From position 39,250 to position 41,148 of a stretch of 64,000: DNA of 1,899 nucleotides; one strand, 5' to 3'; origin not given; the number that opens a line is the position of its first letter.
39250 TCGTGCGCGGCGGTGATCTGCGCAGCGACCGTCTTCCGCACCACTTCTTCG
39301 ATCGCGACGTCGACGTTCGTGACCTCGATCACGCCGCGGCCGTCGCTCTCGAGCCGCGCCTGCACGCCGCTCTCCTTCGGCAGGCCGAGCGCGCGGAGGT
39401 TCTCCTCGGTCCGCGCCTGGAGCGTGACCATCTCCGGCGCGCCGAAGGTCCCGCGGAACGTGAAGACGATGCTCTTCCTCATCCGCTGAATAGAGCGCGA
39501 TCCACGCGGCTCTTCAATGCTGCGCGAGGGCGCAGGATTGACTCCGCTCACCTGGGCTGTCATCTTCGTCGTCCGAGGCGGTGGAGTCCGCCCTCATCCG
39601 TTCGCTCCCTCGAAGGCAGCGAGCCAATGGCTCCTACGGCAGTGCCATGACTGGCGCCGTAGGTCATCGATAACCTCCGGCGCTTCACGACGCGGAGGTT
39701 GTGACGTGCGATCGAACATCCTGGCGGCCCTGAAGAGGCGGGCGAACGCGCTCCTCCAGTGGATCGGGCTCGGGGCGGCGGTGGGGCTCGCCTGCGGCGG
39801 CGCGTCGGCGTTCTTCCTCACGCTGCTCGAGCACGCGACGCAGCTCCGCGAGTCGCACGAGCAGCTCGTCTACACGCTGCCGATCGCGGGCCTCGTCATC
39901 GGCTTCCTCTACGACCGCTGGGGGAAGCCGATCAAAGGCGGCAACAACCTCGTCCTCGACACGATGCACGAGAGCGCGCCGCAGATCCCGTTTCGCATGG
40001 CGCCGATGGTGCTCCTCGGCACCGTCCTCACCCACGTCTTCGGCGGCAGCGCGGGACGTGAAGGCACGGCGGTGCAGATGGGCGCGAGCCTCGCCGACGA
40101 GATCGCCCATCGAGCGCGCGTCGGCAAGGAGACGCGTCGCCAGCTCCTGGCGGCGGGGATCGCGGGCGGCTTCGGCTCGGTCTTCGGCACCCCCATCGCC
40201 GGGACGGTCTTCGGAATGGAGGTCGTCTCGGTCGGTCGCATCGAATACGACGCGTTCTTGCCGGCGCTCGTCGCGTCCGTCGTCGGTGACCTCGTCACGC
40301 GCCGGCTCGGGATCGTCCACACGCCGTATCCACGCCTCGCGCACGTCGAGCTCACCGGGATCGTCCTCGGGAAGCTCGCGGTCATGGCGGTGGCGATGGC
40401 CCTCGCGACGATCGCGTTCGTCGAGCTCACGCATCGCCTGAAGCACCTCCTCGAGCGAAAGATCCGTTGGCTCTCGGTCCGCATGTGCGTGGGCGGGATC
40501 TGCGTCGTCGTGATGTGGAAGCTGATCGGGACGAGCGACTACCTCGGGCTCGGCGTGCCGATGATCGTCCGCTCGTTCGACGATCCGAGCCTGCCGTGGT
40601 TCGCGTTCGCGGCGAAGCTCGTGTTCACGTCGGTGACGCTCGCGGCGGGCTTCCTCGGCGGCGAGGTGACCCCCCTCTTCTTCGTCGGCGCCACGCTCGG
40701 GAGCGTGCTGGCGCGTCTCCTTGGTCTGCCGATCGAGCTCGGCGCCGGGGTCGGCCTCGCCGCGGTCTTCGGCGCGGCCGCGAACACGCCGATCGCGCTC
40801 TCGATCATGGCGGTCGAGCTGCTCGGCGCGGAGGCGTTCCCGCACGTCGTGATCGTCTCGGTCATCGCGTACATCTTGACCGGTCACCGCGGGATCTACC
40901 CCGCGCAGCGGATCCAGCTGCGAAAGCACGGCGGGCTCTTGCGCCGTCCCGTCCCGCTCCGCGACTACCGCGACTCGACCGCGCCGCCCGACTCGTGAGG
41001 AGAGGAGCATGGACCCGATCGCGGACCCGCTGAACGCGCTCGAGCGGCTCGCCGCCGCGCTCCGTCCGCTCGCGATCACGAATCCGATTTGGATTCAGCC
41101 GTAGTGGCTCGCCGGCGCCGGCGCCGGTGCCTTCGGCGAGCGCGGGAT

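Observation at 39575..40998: Candidate fluoride riboswitch controlling a CLC-F type channel in a high-GC genome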

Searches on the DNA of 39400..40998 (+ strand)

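Call 4: search_rna_families(source=window, start=39400, end=39800, threshold=evalue, max_evalue=10, show_alignments=5)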
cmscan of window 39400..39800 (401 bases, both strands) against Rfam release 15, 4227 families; matches with E-value up to 10: 2.
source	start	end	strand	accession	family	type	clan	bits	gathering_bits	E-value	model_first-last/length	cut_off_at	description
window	39568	39643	+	RF01734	Fluoride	Cis-reg; riboswitch;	-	26.1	34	2.9e-05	1-64/64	no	Fluoride riboswitch aptamer (crcB RNA motif)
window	39655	39785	+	RF01975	HOTAIRM1_1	Gene; lncRNA;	-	19.5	70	6.1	1-125/125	no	HOX antisense intergenic RNA myeloid 1 conserved region 1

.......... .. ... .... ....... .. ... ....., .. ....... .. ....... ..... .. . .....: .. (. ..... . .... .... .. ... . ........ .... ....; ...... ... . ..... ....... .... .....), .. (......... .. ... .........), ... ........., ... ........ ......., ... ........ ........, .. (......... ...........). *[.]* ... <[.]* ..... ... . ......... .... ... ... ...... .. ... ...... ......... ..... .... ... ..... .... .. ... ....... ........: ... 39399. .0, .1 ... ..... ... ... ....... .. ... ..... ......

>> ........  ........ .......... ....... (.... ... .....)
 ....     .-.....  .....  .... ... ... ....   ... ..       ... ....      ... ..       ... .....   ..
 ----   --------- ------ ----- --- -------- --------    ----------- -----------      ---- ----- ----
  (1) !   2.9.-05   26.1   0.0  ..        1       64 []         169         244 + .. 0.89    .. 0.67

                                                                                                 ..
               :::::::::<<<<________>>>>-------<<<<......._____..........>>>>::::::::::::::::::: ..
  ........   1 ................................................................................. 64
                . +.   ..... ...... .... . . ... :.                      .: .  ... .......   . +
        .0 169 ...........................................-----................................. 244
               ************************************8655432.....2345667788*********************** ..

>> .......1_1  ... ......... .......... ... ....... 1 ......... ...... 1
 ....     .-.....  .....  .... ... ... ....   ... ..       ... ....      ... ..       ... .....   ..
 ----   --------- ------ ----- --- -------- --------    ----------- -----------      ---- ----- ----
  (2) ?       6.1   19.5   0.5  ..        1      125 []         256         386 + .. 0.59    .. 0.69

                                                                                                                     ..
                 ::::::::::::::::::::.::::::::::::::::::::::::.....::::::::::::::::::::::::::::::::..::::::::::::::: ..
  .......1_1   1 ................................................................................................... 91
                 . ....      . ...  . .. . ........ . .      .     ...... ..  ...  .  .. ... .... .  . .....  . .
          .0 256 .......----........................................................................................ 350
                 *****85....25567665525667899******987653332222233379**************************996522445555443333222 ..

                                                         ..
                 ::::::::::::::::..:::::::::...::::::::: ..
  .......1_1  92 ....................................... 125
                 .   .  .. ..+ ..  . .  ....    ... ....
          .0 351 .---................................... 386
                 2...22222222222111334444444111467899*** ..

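Call 12: search_rna_families(sources=[L001, L002, L003, L004, L005, L006, L007, L008, L009, L010, L011, L012, L013, L014, L015, L016, L017, L018, L019, L020], threshold=gathering)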
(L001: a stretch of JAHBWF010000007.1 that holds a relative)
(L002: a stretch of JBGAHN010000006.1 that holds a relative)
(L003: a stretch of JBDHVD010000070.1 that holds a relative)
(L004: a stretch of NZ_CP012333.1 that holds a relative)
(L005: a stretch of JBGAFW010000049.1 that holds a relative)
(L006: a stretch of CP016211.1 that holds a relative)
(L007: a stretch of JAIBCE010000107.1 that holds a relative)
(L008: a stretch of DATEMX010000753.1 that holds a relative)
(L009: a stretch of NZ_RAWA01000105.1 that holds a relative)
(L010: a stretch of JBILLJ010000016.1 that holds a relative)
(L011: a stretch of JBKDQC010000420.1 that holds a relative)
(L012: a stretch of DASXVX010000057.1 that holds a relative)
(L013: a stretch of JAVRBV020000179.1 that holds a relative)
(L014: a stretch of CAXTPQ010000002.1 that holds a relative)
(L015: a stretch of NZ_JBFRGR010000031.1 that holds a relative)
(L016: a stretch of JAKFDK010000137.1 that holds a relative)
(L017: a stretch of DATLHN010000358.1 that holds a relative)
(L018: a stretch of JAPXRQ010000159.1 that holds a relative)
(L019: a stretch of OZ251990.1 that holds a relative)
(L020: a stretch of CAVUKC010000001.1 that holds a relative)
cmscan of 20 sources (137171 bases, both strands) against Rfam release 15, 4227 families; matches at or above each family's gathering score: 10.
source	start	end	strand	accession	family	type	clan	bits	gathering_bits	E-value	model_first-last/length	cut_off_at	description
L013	1097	1160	+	RF01734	Fluoride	Cis-reg; riboswitch;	-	60.7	34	4.9e-14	1-64/64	no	Fluoride riboswitch aptamer (crcB RNA motif)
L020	2860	2920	+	RF01734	Fluoride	Cis-reg; riboswitch;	-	54.6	34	4.9e-12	1-64/64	no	Fluoride riboswitch aptamer (crcB RNA motif)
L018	2591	2653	+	RF01734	Fluoride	Cis-reg; riboswitch;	-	52.2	34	3e-11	1-64/64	no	Fluoride riboswitch aptamer (crcB RNA motif)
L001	7174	7242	-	RF01734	Fluoride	Cis-reg; riboswitch;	-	47.5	34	9.8e-10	8-64/64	no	Fluoride riboswitch aptamer (crcB RNA motif)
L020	2610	2676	-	RF01734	Fluoride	Cis-reg; riboswitch;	-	46.1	34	2.8e-09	1-64/64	no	Fluoride riboswitch aptamer (crcB RNA motif)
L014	2906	2974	+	RF01734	Fluoride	Cis-reg; riboswitch;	-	44.1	34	1.3e-08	1-64/64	no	Fluoride riboswitch aptamer (crcB RNA motif)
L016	2621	2694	+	RF01734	Fluoride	Cis-reg; riboswitch;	-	43.3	34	2.4e-08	1-64/64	no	Fluoride riboswitch aptamer (crcB RNA motif)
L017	2779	2863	+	RF01734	Fluoride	Cis-reg; riboswitch;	-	41.9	34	6.8e-08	1-64/64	no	Fluoride riboswitch aptamer (crcB RNA motif)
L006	2672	2742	+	RF01734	Fluoride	Cis-reg; riboswitch;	-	39.6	34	3.7e-07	1-64/64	no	Fluoride riboswitch aptamer (crcB RNA motif)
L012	2381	2453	+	RF01734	Fluoride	Cis-reg; riboswitch;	-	38.4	34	9.4e-07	1-64/64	no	Fluoride riboswitch aptamer (crcB RNA motif)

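Call 50: search_rna_families(sources=[L001, L002, L003, L004, L005, L007, L008, L009, L010, L011], threshold=evalue, max_evalue=0.1)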
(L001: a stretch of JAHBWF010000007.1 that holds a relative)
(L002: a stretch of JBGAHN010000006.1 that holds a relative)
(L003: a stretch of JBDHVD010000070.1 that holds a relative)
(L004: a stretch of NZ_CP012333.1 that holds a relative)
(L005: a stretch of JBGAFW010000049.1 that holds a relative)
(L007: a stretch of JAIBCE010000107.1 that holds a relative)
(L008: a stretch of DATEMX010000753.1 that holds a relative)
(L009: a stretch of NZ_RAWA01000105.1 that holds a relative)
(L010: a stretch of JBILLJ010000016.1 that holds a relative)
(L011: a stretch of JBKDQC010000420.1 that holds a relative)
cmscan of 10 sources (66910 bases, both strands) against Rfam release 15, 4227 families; matches with E-value up to 0.1: 5.
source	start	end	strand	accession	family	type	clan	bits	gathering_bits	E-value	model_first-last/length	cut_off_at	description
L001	7174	7242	-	RF01734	Fluoride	Cis-reg; riboswitch;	-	47.5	34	4.8e-10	8-64/64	no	Fluoride riboswitch aptamer (crcB RNA motif)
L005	2781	2868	+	RF01734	Fluoride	Cis-reg; riboswitch;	-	31.6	34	7.6e-05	1-64/64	no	Fluoride riboswitch aptamer (crcB RNA motif)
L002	2865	2941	+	RF01734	Fluoride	Cis-reg; riboswitch;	-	29.9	34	0.00028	1-64/64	no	Fluoride riboswitch aptamer (crcB RNA motif)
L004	2774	2851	+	RF01734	Fluoride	Cis-reg; riboswitch;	-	29.6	34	0.00035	1-64/64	no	Fluoride riboswitch aptamer (crcB RNA motif)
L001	2631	2707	+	RF01734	Fluoride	Cis-reg; riboswitch;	-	28.3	34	0.00096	1-64/64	no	Fluoride riboswitch aptamer (crcB RNA motif)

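Call 51: search_rna_families(sources=[L021, L022, L023, L024, L025, L026, L027, L028, L029, L030, L031], threshold=gathering)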
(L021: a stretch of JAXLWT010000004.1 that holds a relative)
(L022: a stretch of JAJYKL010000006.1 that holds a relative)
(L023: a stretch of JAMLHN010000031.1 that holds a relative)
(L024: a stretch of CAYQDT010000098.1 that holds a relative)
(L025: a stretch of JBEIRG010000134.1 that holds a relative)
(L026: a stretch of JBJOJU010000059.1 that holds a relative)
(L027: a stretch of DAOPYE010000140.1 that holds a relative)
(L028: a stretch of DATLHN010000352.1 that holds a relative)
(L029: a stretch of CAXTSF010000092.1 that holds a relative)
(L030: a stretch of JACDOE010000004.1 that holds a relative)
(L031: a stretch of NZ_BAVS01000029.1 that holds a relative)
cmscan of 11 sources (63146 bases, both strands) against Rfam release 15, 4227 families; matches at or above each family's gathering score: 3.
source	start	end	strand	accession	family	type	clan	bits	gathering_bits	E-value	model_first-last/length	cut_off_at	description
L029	2886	2950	+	RF01734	Fluoride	Cis-reg; riboswitch;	-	52.1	34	1.5e-11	1-64/64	no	Fluoride riboswitch aptamer (crcB RNA motif)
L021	2863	2926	+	RF01734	Fluoride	Cis-reg; riboswitch;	-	51.9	34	1.7e-11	1-64/64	no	Fluoride riboswitch aptamer (crcB RNA motif)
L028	815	899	+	RF01734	Fluoride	Cis-reg; riboswitch;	-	48.1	34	2.8e-10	1-64/64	no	Fluoride riboswitch aptamer (crcB RNA motif)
